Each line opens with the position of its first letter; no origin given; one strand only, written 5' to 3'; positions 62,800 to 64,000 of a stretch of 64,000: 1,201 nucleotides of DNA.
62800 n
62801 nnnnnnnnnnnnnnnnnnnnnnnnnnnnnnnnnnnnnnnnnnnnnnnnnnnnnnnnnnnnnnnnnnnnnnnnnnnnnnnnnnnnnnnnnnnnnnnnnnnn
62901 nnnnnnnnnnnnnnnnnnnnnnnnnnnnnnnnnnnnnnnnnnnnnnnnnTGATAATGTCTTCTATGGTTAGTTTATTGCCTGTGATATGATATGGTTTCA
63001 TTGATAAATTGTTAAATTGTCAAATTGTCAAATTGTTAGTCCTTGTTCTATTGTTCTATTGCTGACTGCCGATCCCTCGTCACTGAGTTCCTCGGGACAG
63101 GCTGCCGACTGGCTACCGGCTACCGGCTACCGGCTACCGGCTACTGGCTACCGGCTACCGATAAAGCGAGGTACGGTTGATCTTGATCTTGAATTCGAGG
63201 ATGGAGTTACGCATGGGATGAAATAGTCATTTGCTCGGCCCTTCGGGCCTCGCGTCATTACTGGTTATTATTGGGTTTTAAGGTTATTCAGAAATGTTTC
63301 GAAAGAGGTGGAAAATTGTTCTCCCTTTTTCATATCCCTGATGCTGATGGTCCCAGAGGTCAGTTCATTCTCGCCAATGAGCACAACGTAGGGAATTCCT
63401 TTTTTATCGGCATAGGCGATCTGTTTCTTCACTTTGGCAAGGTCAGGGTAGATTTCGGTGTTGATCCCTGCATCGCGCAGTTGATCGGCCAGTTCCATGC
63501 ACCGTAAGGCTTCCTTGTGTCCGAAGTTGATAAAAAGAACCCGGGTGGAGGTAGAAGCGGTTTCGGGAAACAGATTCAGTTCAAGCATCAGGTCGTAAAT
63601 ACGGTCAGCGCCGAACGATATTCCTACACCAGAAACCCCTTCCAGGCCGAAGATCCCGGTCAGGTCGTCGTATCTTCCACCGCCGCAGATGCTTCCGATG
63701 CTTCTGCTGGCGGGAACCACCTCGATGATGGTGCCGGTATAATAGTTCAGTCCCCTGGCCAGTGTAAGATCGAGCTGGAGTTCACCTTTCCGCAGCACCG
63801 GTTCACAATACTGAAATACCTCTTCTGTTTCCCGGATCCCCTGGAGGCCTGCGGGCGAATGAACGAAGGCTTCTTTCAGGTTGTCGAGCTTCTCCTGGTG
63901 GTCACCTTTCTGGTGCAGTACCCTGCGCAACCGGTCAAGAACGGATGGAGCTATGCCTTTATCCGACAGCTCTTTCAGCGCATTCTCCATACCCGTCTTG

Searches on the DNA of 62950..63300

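Call 42: search_rna_families(source=window, start=62950, end=63300, threshold=evalue, max_evalue=5)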
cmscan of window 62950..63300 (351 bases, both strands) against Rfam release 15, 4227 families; matches with E-value up to 5: 0.
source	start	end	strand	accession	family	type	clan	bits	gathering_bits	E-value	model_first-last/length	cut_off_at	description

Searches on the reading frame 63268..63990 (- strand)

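Call 55: search_protein_families(library=pfam, proteins=[window:63268-63990:-], max_evalue=0.001)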
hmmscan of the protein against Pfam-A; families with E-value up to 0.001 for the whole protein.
window:63268-63990:- (240 aa): 2 families
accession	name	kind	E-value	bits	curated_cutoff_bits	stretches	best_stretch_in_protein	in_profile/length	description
PF03129.25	HGTP_anticodon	-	4.4e-19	68.9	21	1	162-239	16-93/94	Anticodon binding domain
PF13393.11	tRNA-synt_His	-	1.8e-14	54.1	25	1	4-130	184-307/308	Histidyl-tRNA synthetase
